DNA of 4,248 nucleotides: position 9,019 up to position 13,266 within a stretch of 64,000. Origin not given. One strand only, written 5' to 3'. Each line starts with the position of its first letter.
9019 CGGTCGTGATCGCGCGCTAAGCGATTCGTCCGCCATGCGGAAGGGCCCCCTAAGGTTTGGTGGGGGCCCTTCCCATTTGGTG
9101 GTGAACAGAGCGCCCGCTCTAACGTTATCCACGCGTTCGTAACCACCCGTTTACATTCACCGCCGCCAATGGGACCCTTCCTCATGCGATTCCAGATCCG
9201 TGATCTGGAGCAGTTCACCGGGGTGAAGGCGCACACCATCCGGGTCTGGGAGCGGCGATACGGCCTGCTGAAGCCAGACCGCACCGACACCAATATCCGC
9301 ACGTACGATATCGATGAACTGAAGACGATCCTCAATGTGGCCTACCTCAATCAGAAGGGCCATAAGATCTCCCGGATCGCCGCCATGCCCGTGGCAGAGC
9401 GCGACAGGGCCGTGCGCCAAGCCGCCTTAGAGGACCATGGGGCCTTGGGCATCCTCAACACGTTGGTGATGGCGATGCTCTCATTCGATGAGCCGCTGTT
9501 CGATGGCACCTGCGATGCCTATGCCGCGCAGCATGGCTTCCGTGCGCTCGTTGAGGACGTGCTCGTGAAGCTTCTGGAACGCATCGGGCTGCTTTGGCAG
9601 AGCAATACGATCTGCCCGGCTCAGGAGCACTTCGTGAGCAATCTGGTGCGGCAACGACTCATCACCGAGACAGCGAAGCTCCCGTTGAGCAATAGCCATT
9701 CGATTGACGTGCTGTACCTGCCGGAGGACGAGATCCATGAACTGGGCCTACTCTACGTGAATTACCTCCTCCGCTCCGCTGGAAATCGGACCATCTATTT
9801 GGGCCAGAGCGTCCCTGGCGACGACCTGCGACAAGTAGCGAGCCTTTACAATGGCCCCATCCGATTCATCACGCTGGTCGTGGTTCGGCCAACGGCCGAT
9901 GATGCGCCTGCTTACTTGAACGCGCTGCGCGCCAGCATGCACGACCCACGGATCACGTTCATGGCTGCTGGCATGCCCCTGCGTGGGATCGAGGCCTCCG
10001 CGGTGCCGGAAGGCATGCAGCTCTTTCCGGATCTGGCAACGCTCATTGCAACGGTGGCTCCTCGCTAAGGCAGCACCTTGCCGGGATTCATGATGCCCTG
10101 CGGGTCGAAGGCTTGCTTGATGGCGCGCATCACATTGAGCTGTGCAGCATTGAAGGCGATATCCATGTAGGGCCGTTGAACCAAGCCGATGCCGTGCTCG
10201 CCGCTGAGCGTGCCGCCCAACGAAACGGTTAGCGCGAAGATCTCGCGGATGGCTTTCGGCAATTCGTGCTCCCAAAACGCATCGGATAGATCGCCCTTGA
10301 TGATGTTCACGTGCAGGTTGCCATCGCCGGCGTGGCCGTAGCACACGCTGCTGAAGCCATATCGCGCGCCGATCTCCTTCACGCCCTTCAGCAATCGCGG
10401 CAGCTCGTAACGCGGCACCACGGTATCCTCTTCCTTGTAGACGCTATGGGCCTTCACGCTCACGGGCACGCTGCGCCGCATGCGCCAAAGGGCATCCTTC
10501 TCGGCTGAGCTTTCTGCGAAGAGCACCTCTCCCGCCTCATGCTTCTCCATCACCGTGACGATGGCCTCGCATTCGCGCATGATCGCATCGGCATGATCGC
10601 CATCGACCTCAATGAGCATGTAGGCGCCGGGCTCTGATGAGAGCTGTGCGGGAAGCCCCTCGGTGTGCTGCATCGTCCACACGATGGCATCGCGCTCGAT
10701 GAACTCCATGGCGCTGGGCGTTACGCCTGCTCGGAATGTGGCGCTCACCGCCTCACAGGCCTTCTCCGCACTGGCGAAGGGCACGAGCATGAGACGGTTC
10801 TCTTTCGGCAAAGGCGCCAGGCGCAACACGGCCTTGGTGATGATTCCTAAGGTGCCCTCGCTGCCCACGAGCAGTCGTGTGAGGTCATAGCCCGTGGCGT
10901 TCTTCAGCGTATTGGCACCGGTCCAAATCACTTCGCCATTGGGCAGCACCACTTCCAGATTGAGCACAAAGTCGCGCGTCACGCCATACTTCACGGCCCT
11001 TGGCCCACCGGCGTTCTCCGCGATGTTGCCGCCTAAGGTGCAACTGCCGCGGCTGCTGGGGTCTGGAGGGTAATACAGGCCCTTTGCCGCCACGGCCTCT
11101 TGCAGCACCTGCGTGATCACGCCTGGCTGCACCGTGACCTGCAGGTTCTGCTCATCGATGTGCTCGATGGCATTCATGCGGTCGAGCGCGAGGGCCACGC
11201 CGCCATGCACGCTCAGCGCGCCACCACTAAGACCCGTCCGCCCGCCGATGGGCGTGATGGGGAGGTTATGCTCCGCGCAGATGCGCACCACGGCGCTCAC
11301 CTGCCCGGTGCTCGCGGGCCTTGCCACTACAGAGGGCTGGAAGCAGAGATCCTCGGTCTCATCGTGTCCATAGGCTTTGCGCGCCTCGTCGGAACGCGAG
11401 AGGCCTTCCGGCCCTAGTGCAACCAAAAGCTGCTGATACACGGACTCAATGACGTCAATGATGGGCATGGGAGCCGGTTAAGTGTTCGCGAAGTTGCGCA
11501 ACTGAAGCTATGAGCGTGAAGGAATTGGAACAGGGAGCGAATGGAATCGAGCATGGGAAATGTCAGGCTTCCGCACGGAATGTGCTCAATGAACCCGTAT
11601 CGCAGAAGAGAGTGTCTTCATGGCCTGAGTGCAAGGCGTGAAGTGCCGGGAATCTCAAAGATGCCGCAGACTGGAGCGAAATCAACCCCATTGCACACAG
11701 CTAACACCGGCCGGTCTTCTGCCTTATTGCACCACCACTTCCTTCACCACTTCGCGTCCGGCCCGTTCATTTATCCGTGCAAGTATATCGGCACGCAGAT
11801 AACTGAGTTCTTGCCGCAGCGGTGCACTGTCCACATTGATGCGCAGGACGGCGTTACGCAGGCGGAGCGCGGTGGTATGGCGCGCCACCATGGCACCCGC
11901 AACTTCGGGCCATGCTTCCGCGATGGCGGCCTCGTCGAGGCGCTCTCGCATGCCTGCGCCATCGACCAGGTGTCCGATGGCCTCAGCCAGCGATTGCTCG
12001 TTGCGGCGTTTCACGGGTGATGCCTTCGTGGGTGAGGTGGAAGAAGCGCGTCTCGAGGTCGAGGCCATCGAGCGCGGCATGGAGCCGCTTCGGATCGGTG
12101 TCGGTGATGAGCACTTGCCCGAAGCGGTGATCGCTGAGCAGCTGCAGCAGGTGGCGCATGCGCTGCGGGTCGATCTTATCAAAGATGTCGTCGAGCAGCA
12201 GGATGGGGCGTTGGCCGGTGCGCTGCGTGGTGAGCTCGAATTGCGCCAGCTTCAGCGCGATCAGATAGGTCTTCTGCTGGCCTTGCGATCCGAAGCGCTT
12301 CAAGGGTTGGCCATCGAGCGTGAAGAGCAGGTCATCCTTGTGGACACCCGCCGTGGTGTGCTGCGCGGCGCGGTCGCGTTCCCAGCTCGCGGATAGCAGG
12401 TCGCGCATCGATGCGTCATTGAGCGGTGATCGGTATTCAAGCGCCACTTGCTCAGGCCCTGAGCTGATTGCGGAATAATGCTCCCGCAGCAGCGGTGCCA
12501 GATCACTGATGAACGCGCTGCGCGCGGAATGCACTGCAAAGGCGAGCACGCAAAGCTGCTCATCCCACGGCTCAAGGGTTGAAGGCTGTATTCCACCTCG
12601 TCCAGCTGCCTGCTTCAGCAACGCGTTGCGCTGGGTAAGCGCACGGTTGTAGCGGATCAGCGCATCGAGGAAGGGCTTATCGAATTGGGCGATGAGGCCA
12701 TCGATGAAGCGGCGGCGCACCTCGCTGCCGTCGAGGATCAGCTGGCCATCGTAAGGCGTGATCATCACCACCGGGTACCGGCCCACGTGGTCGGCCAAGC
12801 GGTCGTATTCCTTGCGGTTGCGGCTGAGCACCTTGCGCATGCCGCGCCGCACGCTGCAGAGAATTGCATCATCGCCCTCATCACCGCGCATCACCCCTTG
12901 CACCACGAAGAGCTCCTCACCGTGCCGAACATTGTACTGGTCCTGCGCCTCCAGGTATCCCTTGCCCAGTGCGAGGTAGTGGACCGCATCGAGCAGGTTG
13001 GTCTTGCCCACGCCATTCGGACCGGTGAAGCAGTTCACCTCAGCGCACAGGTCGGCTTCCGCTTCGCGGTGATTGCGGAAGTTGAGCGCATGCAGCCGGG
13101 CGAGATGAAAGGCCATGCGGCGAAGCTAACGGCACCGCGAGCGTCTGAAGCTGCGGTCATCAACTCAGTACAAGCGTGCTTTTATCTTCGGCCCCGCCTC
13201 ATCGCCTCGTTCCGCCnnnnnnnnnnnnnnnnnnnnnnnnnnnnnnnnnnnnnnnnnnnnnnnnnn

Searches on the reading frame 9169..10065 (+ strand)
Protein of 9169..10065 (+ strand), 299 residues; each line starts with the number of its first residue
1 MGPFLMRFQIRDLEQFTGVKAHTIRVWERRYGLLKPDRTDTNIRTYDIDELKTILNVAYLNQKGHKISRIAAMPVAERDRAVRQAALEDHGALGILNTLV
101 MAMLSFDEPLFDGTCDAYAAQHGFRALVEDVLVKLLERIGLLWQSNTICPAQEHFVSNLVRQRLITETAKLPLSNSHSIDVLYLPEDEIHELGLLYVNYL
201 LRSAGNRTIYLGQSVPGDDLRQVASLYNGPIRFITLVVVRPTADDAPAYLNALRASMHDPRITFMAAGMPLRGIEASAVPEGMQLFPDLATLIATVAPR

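Call 18: search_protein_families(library=pfam, proteins=[window:9169-10065:+], max_evalue=0.01)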
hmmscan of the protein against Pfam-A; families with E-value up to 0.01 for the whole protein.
window:9169-10065:+ (299 aa): 4 families
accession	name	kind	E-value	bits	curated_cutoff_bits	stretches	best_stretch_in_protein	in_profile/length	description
PF13411.12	MerR_1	-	2.9e-11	43.8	21.6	1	9-72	2-64/69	MerR HTH family regulatory protein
PF02607.22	B12-binding_2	-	3.8e-09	37.1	23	1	96-164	2-70/74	B12 binding domain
PF00376.29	MerR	-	4.4e-08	33.2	28.2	1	10-46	2-38/38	MerR family regulatory protein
PF02310.24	B12-binding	-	0.0017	18.6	32.1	1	187-270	10-90/121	B12 binding domain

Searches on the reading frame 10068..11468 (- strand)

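Call 21: search_protein_families(library=pfam, proteins=[window:10068-11468:-], max_evalue=0.01)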
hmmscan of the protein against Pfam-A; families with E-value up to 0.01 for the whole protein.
window:10068-11468:- (467 aa): 2 families
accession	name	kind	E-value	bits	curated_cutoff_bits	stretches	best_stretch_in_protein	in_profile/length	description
PF02913.24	FAD-oxidase_C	-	1.7e-64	218.3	21.2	1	220-465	1-248/248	FAD linked oxidases, C-terminal domain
PF01565.28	FAD_binding_4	-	9.1e-45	152.2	26.4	1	45-184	1-139/139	FAD binding domain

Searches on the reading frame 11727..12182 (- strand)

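Call 18: search_protein_families(library=pfam, proteins=[window:11727-12182:-], max_evalue=0.01)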
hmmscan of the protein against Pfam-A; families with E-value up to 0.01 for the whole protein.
window:11727-12182:- (152 aa): 1 family
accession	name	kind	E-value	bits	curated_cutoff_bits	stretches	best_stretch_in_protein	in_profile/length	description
PF05258.17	DciA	-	6.2e-22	78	24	1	64-151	1-89/89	Dna[CI] antecedent, DciA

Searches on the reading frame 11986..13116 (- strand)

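Call 18: search_protein_families(library=pfam, proteins=[window:11986-13116:-], max_evalue=0.01)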
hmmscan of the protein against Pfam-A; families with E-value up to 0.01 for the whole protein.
window:11986-13116:- (377 aa): 7 families
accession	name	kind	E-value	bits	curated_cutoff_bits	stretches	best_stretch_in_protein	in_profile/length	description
PF02463.25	SMC_N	-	4.9e-14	52.7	40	2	5-48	2-47/220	RecF/RecN/SMC N terminal domain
PF13304.12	AAA_21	-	8.8e-13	49.4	27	2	27-49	1-23/304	AAA domain, putative AbiEii toxin, Type IV TA system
PF13476.12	AAA_23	-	4.3e-08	34.5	27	1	7-52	1-46/201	AAA domain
PF13175.12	AAA_15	-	2.4e-06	27.8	32.1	1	9-49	7-47/374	AAA ATPase domain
PF13555.12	AAA_29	-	0.00043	20.4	27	1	21-52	17-49/61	P-loop containing region of AAA domain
PF13514.12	AAA_27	-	0.0014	18.7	22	1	27-101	28-98/206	AAA domain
PF01637.24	ATPase_2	-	0.0035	17.6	33.2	0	271-327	81-135/225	ATPase domain predominantly from Archaea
